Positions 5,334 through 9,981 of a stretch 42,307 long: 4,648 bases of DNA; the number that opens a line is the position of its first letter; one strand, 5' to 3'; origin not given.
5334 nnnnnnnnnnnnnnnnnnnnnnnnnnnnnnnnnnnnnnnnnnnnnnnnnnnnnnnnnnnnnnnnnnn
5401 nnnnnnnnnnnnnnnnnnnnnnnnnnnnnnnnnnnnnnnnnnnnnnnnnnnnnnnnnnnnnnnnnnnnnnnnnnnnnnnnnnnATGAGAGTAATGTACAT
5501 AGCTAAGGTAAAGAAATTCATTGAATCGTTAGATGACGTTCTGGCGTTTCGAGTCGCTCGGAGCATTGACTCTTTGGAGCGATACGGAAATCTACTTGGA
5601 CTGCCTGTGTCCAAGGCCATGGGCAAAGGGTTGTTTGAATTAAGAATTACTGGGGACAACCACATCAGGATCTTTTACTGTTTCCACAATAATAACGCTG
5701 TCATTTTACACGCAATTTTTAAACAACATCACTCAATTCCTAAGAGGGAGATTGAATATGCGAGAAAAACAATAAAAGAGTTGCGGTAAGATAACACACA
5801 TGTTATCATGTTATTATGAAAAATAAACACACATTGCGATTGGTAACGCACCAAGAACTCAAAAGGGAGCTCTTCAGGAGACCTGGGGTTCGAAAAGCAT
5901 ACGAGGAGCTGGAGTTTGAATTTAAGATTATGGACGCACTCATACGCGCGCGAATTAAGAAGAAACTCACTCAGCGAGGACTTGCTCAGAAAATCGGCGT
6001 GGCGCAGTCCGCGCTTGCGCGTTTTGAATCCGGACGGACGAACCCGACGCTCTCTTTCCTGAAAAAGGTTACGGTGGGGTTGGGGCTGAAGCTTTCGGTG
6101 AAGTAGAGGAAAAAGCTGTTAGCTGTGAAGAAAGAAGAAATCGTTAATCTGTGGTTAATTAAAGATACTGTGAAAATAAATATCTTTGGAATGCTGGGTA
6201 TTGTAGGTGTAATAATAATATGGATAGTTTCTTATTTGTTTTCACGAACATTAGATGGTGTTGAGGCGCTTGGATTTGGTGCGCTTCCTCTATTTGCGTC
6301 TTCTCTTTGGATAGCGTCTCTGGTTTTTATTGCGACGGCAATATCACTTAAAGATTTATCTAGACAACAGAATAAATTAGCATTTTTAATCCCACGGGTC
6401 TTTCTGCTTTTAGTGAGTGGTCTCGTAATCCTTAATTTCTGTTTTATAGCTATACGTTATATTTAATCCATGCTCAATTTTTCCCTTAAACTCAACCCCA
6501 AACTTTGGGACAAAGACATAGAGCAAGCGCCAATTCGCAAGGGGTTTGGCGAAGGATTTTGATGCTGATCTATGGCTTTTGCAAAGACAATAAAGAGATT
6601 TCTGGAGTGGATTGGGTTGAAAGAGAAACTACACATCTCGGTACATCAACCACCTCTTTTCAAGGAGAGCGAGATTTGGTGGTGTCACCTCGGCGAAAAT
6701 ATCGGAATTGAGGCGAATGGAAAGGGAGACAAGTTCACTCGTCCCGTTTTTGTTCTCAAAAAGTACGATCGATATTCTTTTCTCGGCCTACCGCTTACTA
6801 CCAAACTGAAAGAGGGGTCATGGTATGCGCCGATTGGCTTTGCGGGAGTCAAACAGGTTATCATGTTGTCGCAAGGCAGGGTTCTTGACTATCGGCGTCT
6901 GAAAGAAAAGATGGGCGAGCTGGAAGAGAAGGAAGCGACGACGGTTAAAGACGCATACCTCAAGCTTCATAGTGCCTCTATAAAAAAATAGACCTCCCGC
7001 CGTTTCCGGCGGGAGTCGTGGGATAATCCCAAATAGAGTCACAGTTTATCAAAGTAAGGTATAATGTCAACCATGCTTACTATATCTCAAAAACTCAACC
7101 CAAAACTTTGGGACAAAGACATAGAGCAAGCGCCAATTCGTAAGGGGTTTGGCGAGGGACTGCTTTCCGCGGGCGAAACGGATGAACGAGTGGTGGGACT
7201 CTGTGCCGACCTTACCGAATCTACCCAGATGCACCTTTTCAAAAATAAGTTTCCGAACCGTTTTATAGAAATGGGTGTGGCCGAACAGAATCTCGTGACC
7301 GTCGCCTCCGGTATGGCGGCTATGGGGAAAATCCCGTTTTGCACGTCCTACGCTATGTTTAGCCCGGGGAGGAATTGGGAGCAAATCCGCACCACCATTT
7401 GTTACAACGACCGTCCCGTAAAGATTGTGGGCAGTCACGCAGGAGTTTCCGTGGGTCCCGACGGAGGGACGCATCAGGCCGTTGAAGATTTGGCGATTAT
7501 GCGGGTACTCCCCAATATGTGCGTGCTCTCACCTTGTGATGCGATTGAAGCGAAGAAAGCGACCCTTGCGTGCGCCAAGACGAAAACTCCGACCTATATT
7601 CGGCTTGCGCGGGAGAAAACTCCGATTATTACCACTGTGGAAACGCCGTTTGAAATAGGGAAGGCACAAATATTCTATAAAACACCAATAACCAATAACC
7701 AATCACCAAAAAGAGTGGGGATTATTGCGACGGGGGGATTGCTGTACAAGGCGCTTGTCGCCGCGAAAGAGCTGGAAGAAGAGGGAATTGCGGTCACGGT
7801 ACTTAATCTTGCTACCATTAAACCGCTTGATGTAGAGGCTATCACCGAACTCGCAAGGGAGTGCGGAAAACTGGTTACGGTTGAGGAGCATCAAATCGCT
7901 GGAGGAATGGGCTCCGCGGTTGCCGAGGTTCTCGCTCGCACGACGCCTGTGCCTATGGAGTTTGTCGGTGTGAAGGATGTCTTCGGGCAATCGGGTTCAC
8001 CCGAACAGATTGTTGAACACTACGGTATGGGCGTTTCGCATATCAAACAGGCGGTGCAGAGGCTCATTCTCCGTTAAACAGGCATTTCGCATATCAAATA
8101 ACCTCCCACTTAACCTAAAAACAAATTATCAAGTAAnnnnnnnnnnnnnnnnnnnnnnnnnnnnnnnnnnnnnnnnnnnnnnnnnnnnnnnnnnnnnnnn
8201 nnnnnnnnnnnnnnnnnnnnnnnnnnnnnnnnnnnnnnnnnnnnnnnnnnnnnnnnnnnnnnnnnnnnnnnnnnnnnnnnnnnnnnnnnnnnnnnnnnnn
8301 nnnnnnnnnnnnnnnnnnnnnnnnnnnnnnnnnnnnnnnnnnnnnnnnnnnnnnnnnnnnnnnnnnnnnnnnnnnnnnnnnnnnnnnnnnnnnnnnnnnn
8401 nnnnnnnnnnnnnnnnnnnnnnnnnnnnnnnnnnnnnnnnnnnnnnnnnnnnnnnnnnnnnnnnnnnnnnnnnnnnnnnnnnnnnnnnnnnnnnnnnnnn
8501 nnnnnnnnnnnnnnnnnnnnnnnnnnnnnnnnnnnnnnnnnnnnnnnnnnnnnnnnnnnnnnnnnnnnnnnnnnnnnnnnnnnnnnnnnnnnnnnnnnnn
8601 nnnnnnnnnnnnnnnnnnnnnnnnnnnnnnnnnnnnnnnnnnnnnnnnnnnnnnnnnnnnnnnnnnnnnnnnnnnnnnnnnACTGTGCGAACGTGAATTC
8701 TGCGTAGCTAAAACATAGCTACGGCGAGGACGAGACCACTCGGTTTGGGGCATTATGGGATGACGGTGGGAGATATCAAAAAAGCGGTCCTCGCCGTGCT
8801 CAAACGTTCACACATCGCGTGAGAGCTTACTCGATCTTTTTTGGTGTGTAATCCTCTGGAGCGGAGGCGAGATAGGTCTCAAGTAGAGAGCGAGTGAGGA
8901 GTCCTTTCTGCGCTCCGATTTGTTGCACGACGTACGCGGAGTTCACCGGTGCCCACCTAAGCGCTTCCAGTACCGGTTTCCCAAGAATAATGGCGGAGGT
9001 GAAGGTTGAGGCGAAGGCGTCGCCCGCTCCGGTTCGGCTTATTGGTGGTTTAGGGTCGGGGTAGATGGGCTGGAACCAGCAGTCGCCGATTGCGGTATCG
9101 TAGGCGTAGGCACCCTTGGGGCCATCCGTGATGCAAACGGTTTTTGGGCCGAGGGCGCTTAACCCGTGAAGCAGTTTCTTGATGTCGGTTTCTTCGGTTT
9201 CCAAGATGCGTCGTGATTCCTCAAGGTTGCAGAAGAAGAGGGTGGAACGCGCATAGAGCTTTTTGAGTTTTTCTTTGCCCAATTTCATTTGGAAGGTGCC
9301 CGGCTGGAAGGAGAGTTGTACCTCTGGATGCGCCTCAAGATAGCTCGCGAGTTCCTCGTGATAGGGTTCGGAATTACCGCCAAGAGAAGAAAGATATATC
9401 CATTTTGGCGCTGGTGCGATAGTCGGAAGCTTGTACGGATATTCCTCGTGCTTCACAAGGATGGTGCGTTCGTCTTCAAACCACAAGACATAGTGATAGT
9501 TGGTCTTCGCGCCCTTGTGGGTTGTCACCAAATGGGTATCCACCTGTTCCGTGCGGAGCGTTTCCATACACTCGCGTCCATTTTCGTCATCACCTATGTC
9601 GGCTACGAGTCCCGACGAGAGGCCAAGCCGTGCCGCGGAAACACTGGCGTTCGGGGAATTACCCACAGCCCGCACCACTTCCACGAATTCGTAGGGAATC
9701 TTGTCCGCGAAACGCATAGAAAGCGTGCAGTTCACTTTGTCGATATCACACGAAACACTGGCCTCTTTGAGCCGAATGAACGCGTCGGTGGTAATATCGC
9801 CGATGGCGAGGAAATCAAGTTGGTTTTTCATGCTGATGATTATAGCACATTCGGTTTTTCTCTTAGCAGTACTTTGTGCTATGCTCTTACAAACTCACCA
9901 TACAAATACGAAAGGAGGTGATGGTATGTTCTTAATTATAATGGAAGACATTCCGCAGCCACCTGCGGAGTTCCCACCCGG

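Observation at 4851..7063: Insertion hot spot between the split transketolase genes, marked by three duplicated gene-end stubs and no recombinase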

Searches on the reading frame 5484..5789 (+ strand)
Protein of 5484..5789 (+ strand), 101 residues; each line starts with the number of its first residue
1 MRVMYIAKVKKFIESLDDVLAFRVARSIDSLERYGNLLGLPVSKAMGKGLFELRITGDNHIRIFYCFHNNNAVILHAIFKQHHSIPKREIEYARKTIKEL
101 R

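Call 8: search_protein_families(library=pfam, proteins=[window:5484-5789:+], max_evalue=0.01)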
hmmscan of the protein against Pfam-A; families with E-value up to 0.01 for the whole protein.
window:5484-5789:+ (101 aa): 1 family
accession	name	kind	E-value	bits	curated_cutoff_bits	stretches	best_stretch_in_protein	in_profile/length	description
PF05973.20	Gp49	-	1.9e-16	60.3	23.9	1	11-97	1-89/90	Phage derived protein Gp49-like (DUF891)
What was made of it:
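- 5484..5789 (+): Cargo: HigB-like toxin (Gp49/DUF891). Pfam PF05973 1.9e-16 (call 8).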

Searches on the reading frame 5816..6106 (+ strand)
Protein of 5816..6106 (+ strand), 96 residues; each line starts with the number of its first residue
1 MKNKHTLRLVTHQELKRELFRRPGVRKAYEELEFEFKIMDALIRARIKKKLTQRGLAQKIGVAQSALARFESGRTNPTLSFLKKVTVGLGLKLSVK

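Call 8: search_protein_families(library=pfam, proteins=[window:5816-6106:+], max_evalue=0.01)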
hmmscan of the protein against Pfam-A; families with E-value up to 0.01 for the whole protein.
window:5816-6106:+ (96 aa): 6 families
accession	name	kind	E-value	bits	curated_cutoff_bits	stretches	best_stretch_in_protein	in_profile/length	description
PF01381.28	HTH_3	-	5.5e-13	49.2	23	1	43-94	2-53/55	Helix-turn-helix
PF13560.12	HTH_31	-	9.7e-08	32.6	27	1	44-91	8-56/64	Helix-turn-helix domain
PF12844.13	HTH_19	-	1.1e-05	25.6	30.2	1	44-85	6-47/64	Helix-turn-helix domain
PF22495.2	HTH_92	-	0.00011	21.8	27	1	45-77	3-35/45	RsaL-like HTH domain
PF15731.11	MqsA_antitoxin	-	0.00012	22.6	30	1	40-85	72-117/131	Antitoxin component of bacterial toxin-antitoxin system, MqsA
PF13744.12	HTH_37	-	0.00042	20.5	27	1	29-75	10-56/80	Helix-turn-helix domain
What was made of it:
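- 5816..6106 (+): Cargo: HigA-like HTH antitoxin. Pfam HTH_3 5.5e-13 (call 8).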

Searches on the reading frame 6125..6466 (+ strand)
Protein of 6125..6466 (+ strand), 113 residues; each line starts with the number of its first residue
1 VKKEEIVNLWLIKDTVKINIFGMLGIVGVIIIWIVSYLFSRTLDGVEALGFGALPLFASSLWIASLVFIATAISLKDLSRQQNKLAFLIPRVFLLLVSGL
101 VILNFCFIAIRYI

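Call 8: search_protein_families(library=pfam, proteins=[window:6125-6466:+], max_evalue=0.01)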
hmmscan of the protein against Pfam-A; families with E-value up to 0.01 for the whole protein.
window:6125-6466:+ (113 aa): 1 family
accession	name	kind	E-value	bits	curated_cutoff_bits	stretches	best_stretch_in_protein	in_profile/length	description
PF06814.19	GOST_TM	-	0.0054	16.8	25.2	1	15-112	106-202/246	GOST, seven transmembrane domain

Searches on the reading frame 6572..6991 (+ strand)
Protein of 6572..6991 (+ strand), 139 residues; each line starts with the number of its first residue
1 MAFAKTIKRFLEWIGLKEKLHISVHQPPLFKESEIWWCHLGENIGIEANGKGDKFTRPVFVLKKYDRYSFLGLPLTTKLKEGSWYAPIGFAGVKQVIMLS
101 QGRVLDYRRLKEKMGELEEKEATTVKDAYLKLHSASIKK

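Call 8: search_protein_families(library=pfam, proteins=[window:6572-6991:+], max_evalue=0.01)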
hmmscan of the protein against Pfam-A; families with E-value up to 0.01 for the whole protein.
window:6572-6991:+ (139 aa): 1 family
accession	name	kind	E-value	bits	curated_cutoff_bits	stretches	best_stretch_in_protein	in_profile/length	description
PF02452.23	PemK_toxin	-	1e-08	35.8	23.1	1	33-128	3-104/109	PemK-like, MazF-like toxin of type II toxin-antitoxin system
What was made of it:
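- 6572..6991 (+): Cargo: solitary MazF/PemK-like gene (139 aa). Pfam PemK_toxin 1e-8 (call 8).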

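Call 69: find_encoding_contigs(protein=window:6572-6991:+, flank=3000, max_places=5)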
Protein window:6572-6991:+ (139 aa): no gene with exactly this product is on record in the collection.

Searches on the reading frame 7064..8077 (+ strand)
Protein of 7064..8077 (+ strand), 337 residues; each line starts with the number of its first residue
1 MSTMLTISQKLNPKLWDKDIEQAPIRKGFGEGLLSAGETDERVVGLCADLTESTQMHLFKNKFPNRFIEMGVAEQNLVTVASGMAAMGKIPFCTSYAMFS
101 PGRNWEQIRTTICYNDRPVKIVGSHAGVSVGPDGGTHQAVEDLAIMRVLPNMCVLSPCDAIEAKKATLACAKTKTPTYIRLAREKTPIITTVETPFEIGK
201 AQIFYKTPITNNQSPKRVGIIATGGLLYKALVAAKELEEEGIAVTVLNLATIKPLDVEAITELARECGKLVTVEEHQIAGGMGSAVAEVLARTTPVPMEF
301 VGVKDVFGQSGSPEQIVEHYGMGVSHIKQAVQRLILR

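Call 8: search_protein_families(library=pfam, proteins=[window:7064-8077:+], max_evalue=0.01)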
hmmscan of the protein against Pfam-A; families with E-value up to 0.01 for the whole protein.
window:7064-8077:+ (337 aa): 4 families
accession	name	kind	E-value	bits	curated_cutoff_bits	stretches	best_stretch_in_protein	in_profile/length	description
PF02779.29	Transket_pyr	-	1.7e-41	142.2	27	1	24-186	4-172/174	Transketolase, pyrimidine binding domain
PF02780.25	Transketolase_C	-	1.5e-28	99.6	25.9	1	215-327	9-124/124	Transketolase, C-terminal domain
PF17147.9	PFOR_II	-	3.4e-06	27.8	27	1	219-300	4-88/102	Pyruvate:ferredoxin oxidoreductase core domain II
PF22613.1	Transketolase_C_1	-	1.1e-05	26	27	1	212-322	8-112/113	Transketolase-like TK C-terminal domain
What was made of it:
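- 7064..8077 (+): tktC (transketolase C-terminal half), intact. Its first ~10 codons (M(ST)MLTISQ..) are a divergent allele linked to the MazF unit. Pfam Transket_pyr 1.7e-41 and Transketolase_C 1.5e-28 (call 8).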

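Call 11: find_related_loci(query=window:7064-8077:+, collection=genome_contigs, flank=8000)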
Query window:7064-8077:+ (337 aa) in genome_contigs; peptide patterns used: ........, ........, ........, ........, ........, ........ (x = any residue, [..] = any of these).
599 stretches matched a pattern (row limit reached: there are more); 426 encode a relative of the query (tblastn E <= 1e-3); the best 80 are kept; 80 distinct loci.
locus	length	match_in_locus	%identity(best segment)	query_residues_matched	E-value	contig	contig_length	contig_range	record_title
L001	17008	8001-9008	75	4-337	3e-173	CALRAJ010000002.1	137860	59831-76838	MAG: Candidatus Taylorbacteria bacterium isolate CH-Oct18-75 genome assembly, contig: CH-Oct18-C66, whole genome shotgun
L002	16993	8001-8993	75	3-337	1e-172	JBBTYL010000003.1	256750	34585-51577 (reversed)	MAG: Patescibacteria group bacterium isolate H41-bin140_1 H41_bin140_1_000000000003, whole genome shotgun sequence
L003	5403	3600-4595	74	2-337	3e-174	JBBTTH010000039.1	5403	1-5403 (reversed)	MAG: Patescibacteria group bacterium isolate H32-bin108_1 H32_bin108_1_000000000039, whole genome shotgun sequence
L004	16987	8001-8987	73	4-337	1e-169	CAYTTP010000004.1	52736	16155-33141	MAG TPA_asm: uncultured Candidatus Saccharibacteria bacterium isolate SRP302895_co1_265 genome assembly, contig: NODE_11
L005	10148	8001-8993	73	4-337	2e-168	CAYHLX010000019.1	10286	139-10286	MAG TPA_asm: uncultured Candidatus Saccharibacteria bacterium isolate ERP119705_co13_651 genome assembly, contig: NODE_8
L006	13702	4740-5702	77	10-336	2e-168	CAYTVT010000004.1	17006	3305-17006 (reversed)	MAG TPA_asm: uncultured Candidatus Saccharibacteria bacterium isolate ERP013524_co1_14 genome assembly, contig: NODE_587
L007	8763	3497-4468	74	3-330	5e-168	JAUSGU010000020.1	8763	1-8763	MAG: bacterium isolate E14_metabat.bin.148 E14_k141_1209634, whole genome shotgun sequence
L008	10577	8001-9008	75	4-337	1e-167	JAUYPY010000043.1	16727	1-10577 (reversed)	MAG: bacterium isolate C4_metabat.bin.65 C4_k141_160715, whole genome shotgun sequence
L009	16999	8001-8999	72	1-337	7e-167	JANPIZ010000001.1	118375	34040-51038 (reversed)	MAG: Candidatus Nomurabacteria bacterium isolate VAR_61_metabat_48 VAR_61_k141_1707191, whole genome shotgun sequence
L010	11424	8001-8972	73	10-337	5e-167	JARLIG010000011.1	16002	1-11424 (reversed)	MAG: Candidatus Paceibacterota bacterium isolate MAG_BO118 MetaBAT2_Bin_118_Oxic_k141_1269175, whole genome shotgun sequ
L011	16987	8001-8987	72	4-337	1e-166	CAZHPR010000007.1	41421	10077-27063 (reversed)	MAG TPA_asm: uncultured Candidatus Saccharibacteria bacterium isolate SRP300315_co1_17 genome assembly, contig: NODE_490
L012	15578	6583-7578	73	2-337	9e-167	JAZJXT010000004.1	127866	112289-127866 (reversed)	MAG: Patescibacteria group bacterium isolate ADI_H1L2_2_122_18_3-bin036_1 ADIH1L22_B036_1_000000000004, whole genome sho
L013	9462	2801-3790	73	2-335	9e-166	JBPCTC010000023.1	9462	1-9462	MAG: Minisyncoccia bacterium S1Ck117_162998_flag_1_multi_6.0000_len_9462, whole genome shotgun sequence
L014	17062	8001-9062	70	3-337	5e-166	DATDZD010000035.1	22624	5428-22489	MAG TPA_asm: Candidatus Paceibacterota bacterium isolate SMAG_U8183 k141_786037, whole genome shotgun sequence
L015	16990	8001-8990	71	4-337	6e-166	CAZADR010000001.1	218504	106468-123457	MAG TPA_asm: uncultured Candidatus Saccharibacteria bacterium isolate ERP113451_co1_17 genome assembly, contig: NODE_13_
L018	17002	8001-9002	69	1-337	5e-165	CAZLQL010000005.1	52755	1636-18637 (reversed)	MAG TPA_asm: uncultured Candidatus Saccharibacteria bacterium isolate SRP219642_co4_43 genome assembly, contig: NODE_914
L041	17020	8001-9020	70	1-337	2e-161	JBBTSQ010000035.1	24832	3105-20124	MAG: Patescibacteria group bacterium isolate H41-bin135_1 H41_bin135_1_000000000035, whole genome shotgun sequence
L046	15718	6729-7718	71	4-337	6e-161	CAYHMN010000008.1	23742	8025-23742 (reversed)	MAG TPA_asm: uncultured Candidatus Saccharibacteria bacterium isolate ERP119705_co13_453 genome assembly, contig: NODE_2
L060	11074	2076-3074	68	1-337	8e-159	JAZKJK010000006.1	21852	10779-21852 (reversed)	MAG: Patescibacteria group bacterium isolate ADI_DC_SW_02_SPN_11032020-bin106_1 DCSW02SPN_B106_1_000000000006, whole gen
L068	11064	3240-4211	70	10-337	4e-158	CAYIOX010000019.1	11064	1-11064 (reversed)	MAG TPA_asm: uncultured Candidatus Saccharibacteria bacterium isolate ERP119705_co3_374 genome assembly, contig: NODE_71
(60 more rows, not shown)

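Call 16: find_encoding_contigs(protein=window:7064-8077:+, flank=10000, max_places=10)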
Protein window:7064-8077:+ (337 aa): no gene with exactly this product is on record in the collection.

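Call 18: find_encoding_contigs(protein=window:7073-8077:+, flank=10000, max_places=10)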
Protein window:7073-8077:+ (334 aa): no gene with exactly this product is on record in the collection.
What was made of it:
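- Tried and rejected: Exact-protein look-ups: look-ups of tktC (two alternative starts) and of MazF found no record (calls 16, 18, 69).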

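Call 37: search_protein_families(library=pfam, proteins=[L001:6689-7621:+, L060:1201-2079:+, L068:2519-3145:-, L046:6256-6717:+, L041:7552-8004:+, L018:3102-3434:+], max_evalue=0.01)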
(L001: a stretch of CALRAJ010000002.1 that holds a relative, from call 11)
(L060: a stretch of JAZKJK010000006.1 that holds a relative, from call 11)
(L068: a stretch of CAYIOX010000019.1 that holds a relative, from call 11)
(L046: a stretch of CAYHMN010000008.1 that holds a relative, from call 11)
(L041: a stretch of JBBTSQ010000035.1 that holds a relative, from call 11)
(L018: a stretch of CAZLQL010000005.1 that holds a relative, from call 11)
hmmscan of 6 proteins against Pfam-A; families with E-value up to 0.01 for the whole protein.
L001:6689-7621:+ (310 aa): 1 family
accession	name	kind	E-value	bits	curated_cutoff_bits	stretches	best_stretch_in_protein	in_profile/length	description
PF23560.1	GBD_Hemicentin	-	4.4e-10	39.8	27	1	135-198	35-99/100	Hemicentin galactose-binding domain-like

L060:1201-2079:+ (292 aa): 1 family
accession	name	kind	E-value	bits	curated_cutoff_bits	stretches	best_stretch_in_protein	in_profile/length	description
PF02498.22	Bro-N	-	4.1e-09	37.4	25.6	1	39-131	5-92/96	BRO family, N-terminal domain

L068:2519-3145:- (208 aa): 1 family
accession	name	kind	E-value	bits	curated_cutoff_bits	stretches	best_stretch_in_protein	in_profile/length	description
PF01797.21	Y1_Tnp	-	1.4e-08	35.3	23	1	65-143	36-119/121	Transposase IS200 like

L046:6256-6717:+ (153 aa): 2 families
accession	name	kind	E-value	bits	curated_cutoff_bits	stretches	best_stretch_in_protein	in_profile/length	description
PF00293.34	NUDIX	-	1.4e-16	61.2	21.1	1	11-127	7-134/134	NUDIX domain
PF14815.12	NUDIX_4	-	3.2e-05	24.1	35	1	12-111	3-98/113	NUDIX domain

L041:7552-8004:+ (150 aa): 3 families
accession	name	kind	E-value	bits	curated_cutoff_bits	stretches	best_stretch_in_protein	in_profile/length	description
PF20563.3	DUF6773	-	0.0021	18.4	27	0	6-64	76-134/163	Family of unknown function (DUF6773)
PF20122.4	DUF6512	-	0.0023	18.4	26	1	5-69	70-134/181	Family of unknown function (DUF6512)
PF00689.26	Cation_ATPase_C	-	0.0096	16.2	27.3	0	24-96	57-133/175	Cation transporting ATPase, C-terminus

L018:3102-3434:+ (110 aa): 0 families

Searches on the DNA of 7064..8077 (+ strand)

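Call 44: search_rna_families(sources=[L032, L055], threshold=evalue, max_evalue=1)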
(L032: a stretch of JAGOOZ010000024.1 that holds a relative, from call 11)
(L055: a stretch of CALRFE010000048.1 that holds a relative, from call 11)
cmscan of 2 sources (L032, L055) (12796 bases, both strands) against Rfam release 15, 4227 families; matches with E-value up to 1: 8.
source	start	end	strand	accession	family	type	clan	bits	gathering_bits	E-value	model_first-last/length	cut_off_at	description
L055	2349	2463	+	RF00506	Thr_leader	Cis-reg; leader;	-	37.6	55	0.00043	1-118/118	no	Threonine operon leader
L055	2425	2481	-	RF00506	Thr_leader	Cis-reg; leader;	-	33.1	55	0.005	1-118/118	no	Threonine operon leader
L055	2422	2548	-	RF02053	STnc430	Gene; sRNA;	-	33.1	47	0.044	1-162/162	no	Enterobacterial sRNA STnc430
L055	2387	2480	+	RF02430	SpF19_sRNA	Gene; sRNA;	-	30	60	0.03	1-99/99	no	Streptococcus sRNA SpF19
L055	2359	2460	+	RF00512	Leu_leader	Cis-reg; leader;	-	29.3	50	0.011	1-148/148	no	Leucine operon leader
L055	2428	2474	-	RF00512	Leu_leader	Cis-reg; leader;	-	26.9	50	0.047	1-148/148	no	Leucine operon leader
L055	2391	2466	+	RF02397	sau-5971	Gene; sRNA;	-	24.7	90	0.96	1-96/96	no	Staphylococcus sRNA sau-5971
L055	2420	2468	+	RF04128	MIR8562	Gene; miRNA;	-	23.6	211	0.87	1-242/242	no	MIR8562 microRNA precursor family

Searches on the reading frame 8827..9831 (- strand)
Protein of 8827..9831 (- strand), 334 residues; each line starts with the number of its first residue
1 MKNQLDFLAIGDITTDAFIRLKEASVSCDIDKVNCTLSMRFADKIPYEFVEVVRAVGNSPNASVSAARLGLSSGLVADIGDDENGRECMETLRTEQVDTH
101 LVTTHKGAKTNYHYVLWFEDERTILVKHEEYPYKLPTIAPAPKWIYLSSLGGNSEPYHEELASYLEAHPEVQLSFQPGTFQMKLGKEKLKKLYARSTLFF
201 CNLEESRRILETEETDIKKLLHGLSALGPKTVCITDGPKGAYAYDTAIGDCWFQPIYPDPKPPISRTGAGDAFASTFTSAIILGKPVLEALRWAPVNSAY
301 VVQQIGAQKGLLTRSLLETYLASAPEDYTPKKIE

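Call 8: search_protein_families(library=pfam, proteins=[window:8827-9831:-], max_evalue=0.01)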
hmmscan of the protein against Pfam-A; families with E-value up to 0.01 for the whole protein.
window:8827-9831:- (334 aa): 2 families
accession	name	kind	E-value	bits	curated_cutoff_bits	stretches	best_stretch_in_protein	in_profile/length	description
PF00294.29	PfkB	-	2.1e-31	109.9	25.8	1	57-311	37-299/302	pfkB family carbohydrate kinase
PF08543.17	Phos_pyr_kin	-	7.2e-06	26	27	1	188-295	111-225/246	Phosphomethylpyrimidine kinase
